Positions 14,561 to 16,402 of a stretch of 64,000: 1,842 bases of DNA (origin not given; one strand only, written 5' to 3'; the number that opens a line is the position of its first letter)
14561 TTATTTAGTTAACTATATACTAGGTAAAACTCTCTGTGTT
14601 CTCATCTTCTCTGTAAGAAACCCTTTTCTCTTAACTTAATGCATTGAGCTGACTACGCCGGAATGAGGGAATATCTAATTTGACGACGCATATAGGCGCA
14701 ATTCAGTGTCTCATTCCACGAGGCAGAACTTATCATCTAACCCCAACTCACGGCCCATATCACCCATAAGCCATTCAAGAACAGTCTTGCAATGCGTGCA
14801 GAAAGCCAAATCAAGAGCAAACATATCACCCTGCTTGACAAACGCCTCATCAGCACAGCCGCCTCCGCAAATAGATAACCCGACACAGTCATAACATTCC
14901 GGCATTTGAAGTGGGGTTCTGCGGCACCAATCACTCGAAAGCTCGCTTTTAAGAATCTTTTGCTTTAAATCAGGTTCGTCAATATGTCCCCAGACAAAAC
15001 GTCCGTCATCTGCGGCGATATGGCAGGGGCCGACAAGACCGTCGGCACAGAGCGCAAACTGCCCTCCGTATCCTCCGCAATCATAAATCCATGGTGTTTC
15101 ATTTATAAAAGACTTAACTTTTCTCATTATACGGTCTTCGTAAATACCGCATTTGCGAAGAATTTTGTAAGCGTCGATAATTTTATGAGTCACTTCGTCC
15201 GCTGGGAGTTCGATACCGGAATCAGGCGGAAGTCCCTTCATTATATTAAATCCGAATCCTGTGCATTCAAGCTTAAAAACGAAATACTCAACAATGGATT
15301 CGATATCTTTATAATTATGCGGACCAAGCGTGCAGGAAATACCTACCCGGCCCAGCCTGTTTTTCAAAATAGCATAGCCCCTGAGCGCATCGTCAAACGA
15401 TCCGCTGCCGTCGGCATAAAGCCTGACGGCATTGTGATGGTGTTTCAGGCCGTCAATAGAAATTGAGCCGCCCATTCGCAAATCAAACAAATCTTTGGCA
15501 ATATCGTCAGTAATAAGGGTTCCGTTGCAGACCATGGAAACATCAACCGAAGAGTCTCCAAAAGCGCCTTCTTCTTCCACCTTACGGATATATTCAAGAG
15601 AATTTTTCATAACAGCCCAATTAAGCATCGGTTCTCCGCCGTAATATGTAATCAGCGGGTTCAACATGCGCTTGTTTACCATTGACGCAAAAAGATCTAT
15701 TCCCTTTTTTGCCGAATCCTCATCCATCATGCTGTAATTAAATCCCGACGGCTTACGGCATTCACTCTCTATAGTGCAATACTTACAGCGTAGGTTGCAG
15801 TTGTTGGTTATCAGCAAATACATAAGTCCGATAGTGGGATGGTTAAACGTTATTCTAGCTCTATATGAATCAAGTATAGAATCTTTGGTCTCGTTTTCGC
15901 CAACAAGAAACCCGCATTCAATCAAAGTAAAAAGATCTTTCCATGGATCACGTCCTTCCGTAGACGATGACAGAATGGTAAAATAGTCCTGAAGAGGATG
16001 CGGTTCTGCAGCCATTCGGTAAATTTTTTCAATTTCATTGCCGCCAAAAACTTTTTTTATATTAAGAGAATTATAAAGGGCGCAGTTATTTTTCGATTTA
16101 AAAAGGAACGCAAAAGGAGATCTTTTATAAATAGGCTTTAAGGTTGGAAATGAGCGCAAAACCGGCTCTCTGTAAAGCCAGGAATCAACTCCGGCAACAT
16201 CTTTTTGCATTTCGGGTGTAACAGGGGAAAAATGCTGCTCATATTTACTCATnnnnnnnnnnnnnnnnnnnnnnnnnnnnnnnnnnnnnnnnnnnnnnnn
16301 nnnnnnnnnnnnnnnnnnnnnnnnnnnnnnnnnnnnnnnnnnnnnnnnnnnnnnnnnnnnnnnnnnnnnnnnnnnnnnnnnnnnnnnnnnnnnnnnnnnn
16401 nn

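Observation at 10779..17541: Radical SAM/SPASM enzyme + Cys-rich partner + TldD/TldE + TetR: RiPP-like maturation locus with no visible precursor gene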

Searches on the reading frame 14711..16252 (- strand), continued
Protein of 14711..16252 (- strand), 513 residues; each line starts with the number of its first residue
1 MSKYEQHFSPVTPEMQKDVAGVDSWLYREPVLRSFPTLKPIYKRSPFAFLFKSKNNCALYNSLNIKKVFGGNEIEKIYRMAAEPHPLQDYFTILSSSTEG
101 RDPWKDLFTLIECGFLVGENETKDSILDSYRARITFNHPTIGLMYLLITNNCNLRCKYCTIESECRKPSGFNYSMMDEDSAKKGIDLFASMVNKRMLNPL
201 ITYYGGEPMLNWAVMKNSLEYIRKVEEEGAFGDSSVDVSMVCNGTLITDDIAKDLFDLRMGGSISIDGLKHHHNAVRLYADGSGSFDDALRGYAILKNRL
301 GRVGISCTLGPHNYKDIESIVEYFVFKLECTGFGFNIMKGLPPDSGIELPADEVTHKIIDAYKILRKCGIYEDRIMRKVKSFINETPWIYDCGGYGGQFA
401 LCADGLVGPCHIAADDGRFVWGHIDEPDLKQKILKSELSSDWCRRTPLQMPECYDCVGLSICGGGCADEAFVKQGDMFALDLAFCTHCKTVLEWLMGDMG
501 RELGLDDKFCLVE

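Call 59: predict_structure(alignment_id=A1)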
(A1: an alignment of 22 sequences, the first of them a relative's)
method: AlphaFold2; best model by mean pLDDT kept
length: 513 residues; sequences in the alignment: 22
mean_pLDDT: 85.0   pTM: 0.84
mean pLDDT of the five models: 85.0, 84.9, 84.8, 83.4, 83.2
residues with pLDDT >= 90: 262; 70-90: 192; 50-70: 20; < 50: 39
segments of 3 or more residues with pLDDT < 50: 1-36, 393-395
pLDDT, mean of each block of 10 residues (from residue 1): 33 37 35 52 95 94 93 94 94 83 88 89 86 66 91 79 72 93 96 82 92 98 96 90 95 98 95 85 89 97 93 95 95 85 79 94 91 83 83 66 94 89 95 86 83 92 87 87 92 94 87 82
secondary structure, 60 per line:
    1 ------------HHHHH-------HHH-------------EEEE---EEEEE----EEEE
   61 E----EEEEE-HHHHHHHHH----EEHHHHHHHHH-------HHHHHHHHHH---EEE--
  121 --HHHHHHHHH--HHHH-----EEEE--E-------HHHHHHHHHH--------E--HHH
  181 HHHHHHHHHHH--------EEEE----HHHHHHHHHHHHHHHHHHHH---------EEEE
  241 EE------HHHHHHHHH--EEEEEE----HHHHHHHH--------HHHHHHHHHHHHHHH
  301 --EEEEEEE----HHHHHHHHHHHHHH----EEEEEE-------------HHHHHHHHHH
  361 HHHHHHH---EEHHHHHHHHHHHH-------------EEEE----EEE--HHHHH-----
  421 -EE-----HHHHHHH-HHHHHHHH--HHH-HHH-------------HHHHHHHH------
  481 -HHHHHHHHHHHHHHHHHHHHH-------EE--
elements in order: H13-17 E41-44 E48-52 E57-61 E66-70 H72-80 H87-95 H103-112 E116-118 H123-131 H134-137 E143-146 H157-166 H178-191 E200-203 H208-227 E237-242 H249-257 E260-265 H270-277 H286-300 E303-309 H314-327 E332-337 H351-367 H373-384 E398-401 E406-408 H411-415 H429-435 H437-444 H467-474 H482-502
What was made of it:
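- On Radical SAM/SPASM RiPP maturase (513-aa protein): The model shows four strands (41-70) and three helices, then a short strand, at pLDDT about 94 (call 59).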

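Call 63: fold_search(model_id=the predicted structure, library=pdb)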
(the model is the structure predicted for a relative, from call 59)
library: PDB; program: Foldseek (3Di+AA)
matches with E <= 10: 1469; with E <= 0.001: 96
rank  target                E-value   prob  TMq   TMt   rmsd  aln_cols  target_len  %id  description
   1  5wgg_A                2.3e-20  1.00  0.65  0.75   5.4       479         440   21  Structural Insights into Thioether Bond Formation in the Biosynthesis of Sactipeptides (released 2017-07-26)
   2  8vpo                  6.8e-20  1.00  0.66  0.75   5.2       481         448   19  X-Ray Crystal Structure of TigE from Paramaledivibacter caminithermalis (released 2024-02-07)
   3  5why_B                9.5e-20  1.00  0.64  0.76   5.3       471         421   20  Structural Insights into Thioether Bond Formation in the Biosynthesis of Sactipeptides (released 2017-07-26)
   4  5why_A                2.0e-19  1.00  0.63  0.75   5.0       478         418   20  Structural Insights into Thioether Bond Formation in the Biosynthesis of Sactipeptides (released 2017-07-26)
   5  4k37_A                1.7e-15  1.00  0.56  0.76   4.3       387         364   19  Native anSMEcpe with bound AdoMet (released 2013-05-08)
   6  4k36_A                2.5e-15  1.00  0.57  0.75   4.2       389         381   18  His6 tagged anSMEcpe with bound AdoMet (released 2013-05-08)
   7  4k39_B                3.3e-15  1.00  0.57  0.79   3.9       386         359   19  Native anSMEcpe with bound AdoMet and Cp18Cys peptide (released 2013-05-08)
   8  4k38_A                6.7e-15  1.00  0.57  0.76   4.3       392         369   18  Native anSMEcpe with bound AdoMet and Kp18Cys peptide (released 2013-05-08)
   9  4k39_A                7.9e-15  1.00  0.56  0.77   4.1       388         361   18  Native anSMEcpe with bound AdoMet and Cp18Cys peptide (released 2013-05-08)
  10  4k38_B                1.2e-14  1.00  0.56  0.77   4.2       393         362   18  Native anSMEcpe with bound AdoMet and Kp18Cys peptide (released 2013-05-08)
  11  4k36_B                1.9e-14  1.00  0.56  0.77   4.2       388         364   18  His6 tagged anSMEcpe with bound AdoMet (released 2013-05-08)
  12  4k37_B                4.9e-14  1.00  0.57  0.77   4.1       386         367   19  Native anSMEcpe with bound AdoMet (released 2013-05-08)
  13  9gm3_C                8.9e-14  1.00  0.57  0.76   4.5       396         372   17  Crystal structure of the complex formed between the radical SAM protein ChlB and the leader region of its precursor su (released 2025-06-25)
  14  9gm3_A                1.2e-13  1.00  0.59  0.79   3.7       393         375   17  Crystal structure of the complex formed between the radical SAM protein ChlB and the leader region of its precursor su (released 2025-06-25)
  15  9gmc_A                1.2e-13  1.00  0.57  0.76   4.2       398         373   16  Crystal structure of the complex formed between the radical SAM protein ChlB and the R3A mutant of ChlA (released 2025-06-25)
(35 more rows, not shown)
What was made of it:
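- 14711..16252 (-): 513-aa radical SAM/SPASM maturase. It carries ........, a seven-Cys SPASM domain and an N-terminal RRE-like domain (residues ~41-118). Its start overlaps the partner's stop by ATGA. AlphaFold pLDDT 85, with Foldseek top hits CteB and TigE over the full length (calls 59, 63).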

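Call 69: find_encoding_contigs(protein=P0005, flank=10000, max_places=1)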
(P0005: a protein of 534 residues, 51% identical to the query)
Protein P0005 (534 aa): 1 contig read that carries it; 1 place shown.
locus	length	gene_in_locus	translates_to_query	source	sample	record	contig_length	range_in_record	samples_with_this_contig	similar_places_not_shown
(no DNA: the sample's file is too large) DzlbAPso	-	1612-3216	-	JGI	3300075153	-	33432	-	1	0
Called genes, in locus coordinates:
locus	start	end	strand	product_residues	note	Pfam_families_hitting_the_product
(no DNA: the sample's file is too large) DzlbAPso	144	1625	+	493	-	-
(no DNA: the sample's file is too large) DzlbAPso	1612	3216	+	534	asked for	PF04055:Radical_SAM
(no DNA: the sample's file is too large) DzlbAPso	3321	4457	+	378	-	PF00069:Pkinase, PF07714:PK_Tyr_Ser-Thr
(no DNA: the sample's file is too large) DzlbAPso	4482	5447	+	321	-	-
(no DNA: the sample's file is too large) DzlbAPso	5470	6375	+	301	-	PF00224:PK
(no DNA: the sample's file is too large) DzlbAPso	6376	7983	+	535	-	-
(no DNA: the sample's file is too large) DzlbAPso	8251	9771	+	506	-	PF13520:AA_permease_2, PF00324:AA_permease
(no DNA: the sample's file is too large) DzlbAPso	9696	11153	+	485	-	PF00202:Aminotran_3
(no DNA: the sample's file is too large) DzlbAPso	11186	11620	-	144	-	PF13620:CarboxypepD_reg (weak)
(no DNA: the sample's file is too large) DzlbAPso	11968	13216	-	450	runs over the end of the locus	PF13360:PQQ_2 (weak), PF01011:PQQ (faint), PF13360:PQQ_2, PF13570:Beta-prop_ACSF4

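Call 70: find_encoding_contigs(protein=P0008, flank=10000, max_places=1)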
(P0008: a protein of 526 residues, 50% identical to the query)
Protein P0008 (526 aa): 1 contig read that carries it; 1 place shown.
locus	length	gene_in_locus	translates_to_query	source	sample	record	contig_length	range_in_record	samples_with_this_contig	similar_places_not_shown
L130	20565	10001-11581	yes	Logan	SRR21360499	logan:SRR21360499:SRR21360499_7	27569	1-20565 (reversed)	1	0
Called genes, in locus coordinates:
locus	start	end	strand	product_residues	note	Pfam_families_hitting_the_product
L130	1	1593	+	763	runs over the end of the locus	PF07719:TPR_2 (faint), PF13174:TPR_6 (faint), PF13176:TPR_7 (faint), PF13181:TPR_8 (faint), PF13414:TPR_11 (faint), PF12895:ANAPC3 (weak), PF13432:TPR_16, PF00515:TPR_1 (weak), +4 more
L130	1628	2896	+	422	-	PF03575:Peptidase_S51 (weak)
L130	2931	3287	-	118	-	PF06262:Zincin_1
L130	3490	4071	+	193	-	PF04264:YceI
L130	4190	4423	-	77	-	-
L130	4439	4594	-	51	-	-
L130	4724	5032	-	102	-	PF12796:Ank_2, PF13637:Ank_4, PF13857:Ank_5 (faint), PF00023:Ank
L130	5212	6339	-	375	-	PF02163:Peptidase_M50, PF00571:CBS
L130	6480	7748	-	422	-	PF02624:YcaO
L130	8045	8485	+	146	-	PF12796:Ank_2, PF24521:Ank_KRIT1 (weak), PF13637:Ank_4 (weak), PF00023:Ank (weak), PF13637:Ank_4, PF12796:Ank_2, PF00023:Ank, PF13637:Ank_4, +2 more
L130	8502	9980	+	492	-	-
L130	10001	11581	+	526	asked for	PF04055:Radical_SAM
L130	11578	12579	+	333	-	PF04055:Radical_SAM, PF13186:SPASM (weak)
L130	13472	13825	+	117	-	-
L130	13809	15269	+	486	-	PF04055:Radical_SAM, PF13186:SPASM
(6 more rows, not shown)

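Call 72: find_encoding_contigs(protein=P0006, flank=10000, max_places=1)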
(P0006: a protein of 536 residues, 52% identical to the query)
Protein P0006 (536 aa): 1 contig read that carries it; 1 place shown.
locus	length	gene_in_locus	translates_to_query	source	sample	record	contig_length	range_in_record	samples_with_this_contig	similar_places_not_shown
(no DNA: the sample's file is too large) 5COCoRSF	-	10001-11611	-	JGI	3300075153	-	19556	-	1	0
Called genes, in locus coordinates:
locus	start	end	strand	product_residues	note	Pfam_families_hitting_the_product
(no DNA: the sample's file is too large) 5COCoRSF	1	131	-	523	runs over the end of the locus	PF25917:BSH_RND, PF25876:HH_MFP_RND (faint), PF26002:Beta-barrel_AprE (faint), PF25944:Beta-barrel_RND (weak), PF25954:Beta-barrel_RND_2, PF25990:Beta-barrel_YknX (weak)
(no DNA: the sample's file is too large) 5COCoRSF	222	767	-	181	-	PF13606:Ank_3 (faint), PF12796:Ank_2, PF13637:Ank_4, PF13857:Ank_5 (weak), PF00023:Ank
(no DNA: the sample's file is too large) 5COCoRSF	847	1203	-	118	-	PF02325:CCB3_YggT (weak)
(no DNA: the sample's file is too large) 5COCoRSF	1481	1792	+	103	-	-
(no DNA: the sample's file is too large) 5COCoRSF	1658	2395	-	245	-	PF01435:Peptidase_M48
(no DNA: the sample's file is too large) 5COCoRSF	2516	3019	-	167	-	-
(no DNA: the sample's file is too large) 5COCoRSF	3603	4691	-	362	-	-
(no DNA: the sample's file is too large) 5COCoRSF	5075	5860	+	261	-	-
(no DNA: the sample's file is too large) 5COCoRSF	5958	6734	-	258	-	-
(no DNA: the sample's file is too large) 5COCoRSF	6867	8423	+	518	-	PF13231:PMT_2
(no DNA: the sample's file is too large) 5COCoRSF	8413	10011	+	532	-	-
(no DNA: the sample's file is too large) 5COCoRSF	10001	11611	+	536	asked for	PF04055:Radical_SAM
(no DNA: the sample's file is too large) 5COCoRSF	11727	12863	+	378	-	PF00069:Pkinase, PF07714:PK_Tyr_Ser-Thr (weak)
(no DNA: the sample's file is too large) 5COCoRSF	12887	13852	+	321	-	-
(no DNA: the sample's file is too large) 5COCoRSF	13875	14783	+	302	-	PF00224:PK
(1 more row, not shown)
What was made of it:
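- A kinase also follows the pair on the P0005 and P0006 contigs (calls 69, 72).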

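Call 73: find_encoding_contigs(protein=P0017, flank=10000, max_places=1)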
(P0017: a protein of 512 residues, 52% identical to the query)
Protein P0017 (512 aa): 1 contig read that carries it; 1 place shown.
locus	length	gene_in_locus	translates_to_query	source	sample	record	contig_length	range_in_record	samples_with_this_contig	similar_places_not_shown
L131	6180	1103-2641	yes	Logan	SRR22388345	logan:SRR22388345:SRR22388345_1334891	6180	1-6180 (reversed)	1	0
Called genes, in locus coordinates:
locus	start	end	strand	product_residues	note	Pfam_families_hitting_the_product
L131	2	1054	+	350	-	?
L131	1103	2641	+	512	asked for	PF04055:Radical_SAM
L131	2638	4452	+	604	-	PF01841:Transglut_core, PF25062:ARM_TT21_N (faint), PF00515:TPR_1 (faint), PF07719:TPR_2 (faint), PF13181:TPR_8 (faint), PF12895:ANAPC3 (faint), PF13414:TPR_11 (faint), PF13428:TPR_14 (faint), +1 more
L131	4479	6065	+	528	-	PF02310:B12-binding, PF04055:Radical_SAM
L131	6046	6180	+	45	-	?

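Call 95: find_encoding_contigs(protein=P0019, flank=10000, max_places=1)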
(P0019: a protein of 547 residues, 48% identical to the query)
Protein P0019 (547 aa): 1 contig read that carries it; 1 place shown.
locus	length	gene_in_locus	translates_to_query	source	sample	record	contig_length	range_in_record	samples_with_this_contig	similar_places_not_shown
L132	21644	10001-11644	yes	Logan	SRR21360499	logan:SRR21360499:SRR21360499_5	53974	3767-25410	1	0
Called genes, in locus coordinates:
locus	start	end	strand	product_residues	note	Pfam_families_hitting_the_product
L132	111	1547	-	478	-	PF10009:DUF2252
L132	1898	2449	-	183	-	-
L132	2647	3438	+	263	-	PF00037:Fer4 (faint), PF12837:Fer4_6 (faint), PF13187:Fer4_9, PF13237:Fer4_10, PF14697:Fer4_21 (faint), PF25160:LdpA_Fe-S-bd (weak), PF12838:Fer4_7 (weak), PF00881:Nitroreductase, +2 more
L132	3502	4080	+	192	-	-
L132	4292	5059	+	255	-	-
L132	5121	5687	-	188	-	PF07963:N_methyl (weak)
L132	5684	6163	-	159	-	-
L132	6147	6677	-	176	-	-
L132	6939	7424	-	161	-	-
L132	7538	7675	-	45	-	-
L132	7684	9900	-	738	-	PF02310:B12-binding, PF04055:Radical_SAM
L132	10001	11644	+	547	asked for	PF04055:Radical_SAM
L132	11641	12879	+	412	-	PF04055:Radical_SAM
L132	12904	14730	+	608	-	PF01841:Transglut_core, PF00515:TPR_1 (faint), PF07719:TPR_2 (faint)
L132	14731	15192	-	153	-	-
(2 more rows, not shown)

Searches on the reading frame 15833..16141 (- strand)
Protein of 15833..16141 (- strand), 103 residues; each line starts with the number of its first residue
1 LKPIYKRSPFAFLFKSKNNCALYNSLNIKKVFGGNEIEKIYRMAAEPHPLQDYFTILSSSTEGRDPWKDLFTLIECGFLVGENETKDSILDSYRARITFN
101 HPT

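Call 46: search_protein_families(library=pfam, alignment_id=A3, max_evalue=10)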
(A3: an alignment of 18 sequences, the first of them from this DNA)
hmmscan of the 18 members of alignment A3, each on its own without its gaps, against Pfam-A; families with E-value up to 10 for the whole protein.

A. member 1, seq(103 aa): 1 family
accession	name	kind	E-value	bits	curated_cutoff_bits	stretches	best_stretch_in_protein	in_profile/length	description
PF00226.36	DnaJ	-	0.029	14.9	27.8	1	22-49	2-30/63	DnaJ domain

B. families by the number of members that match (of 18 scanned): 6 families
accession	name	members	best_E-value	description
PF04705.17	TSNR_N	2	0.027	Thiostrepton-resistance methylase, N terminus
PF10672.15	Methyltrans_SAM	1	0.011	S-adenosylmethionine-dependent methyltransferase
PF00226.36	DnaJ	1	0.029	DnaJ domain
PF20947.2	Flu_PB2_1st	1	0.06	Influenza RNA polymerase PB2 N-terminal region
PF00816.26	Histone_HNS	1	0.089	H-NS histone C-terminal domain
PF10789.14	Phage_RpbA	1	0.16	Phage RNA polymerase binding, RpbA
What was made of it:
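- Checked: Pfam finds no PqqD (call 46).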

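Call 47: search_solved_structures(query=A3, max_evalue=10, show_alignments=3)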
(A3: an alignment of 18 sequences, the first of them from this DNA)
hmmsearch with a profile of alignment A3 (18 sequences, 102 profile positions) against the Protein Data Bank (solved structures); distinct sequences matched with E-value up to 10: 6.
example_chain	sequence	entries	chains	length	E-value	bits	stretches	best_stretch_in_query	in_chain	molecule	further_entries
8jxg_D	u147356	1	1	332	0.068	16.9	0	33-67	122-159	rat RAP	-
4h61_A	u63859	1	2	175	0.32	14.7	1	40-100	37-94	Mediator of RNA polymerase II transcription subunit 6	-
4h63_F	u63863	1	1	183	0.36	14.6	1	40-100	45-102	Mediator of RNA polymerase II transcription subunit 6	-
5n9j_S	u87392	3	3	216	0.45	14.2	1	40-100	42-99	Mediator of RNA polymerase II transcription subunit 6 | Mediator complex subunit 6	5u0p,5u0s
6tb3_BW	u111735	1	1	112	1.1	13.1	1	50-100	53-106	General negative regulator of transcription subunit 5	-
2f07_A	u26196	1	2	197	1.2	12.9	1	49-87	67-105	YvdT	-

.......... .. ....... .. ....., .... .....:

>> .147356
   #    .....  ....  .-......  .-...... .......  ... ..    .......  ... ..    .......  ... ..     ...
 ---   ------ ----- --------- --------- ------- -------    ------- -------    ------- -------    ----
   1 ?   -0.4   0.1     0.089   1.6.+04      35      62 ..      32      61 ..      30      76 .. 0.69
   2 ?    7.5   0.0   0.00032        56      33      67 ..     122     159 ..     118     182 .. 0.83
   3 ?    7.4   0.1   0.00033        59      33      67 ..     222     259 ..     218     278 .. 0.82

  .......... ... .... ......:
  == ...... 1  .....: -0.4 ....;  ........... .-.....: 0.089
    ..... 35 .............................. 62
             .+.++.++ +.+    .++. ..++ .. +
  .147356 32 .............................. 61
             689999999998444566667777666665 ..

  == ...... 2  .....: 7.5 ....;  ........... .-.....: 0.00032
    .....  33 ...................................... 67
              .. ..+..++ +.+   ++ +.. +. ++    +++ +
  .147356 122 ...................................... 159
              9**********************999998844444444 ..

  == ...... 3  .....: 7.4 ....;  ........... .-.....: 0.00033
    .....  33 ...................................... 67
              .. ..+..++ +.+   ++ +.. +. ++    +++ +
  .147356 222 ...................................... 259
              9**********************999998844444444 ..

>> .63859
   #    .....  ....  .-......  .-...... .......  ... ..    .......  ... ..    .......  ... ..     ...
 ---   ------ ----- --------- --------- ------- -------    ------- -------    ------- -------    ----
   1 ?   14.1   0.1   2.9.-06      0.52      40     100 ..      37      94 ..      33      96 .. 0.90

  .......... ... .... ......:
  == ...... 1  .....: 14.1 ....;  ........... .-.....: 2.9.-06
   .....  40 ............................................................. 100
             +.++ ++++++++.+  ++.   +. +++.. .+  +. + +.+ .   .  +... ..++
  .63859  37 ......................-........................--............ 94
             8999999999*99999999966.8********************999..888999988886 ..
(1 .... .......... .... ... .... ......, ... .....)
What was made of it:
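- On Radical SAM/SPASM RiPP maturase (513-aa protein): No Pfam PqqD hit and no PDB hit were found for the isolated domain (calls 46, 47).
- Tried and rejected: Pfam/PDB profile search with the isolated N-terminal domain found no PqqD or RRE hit (calls 46, 47).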
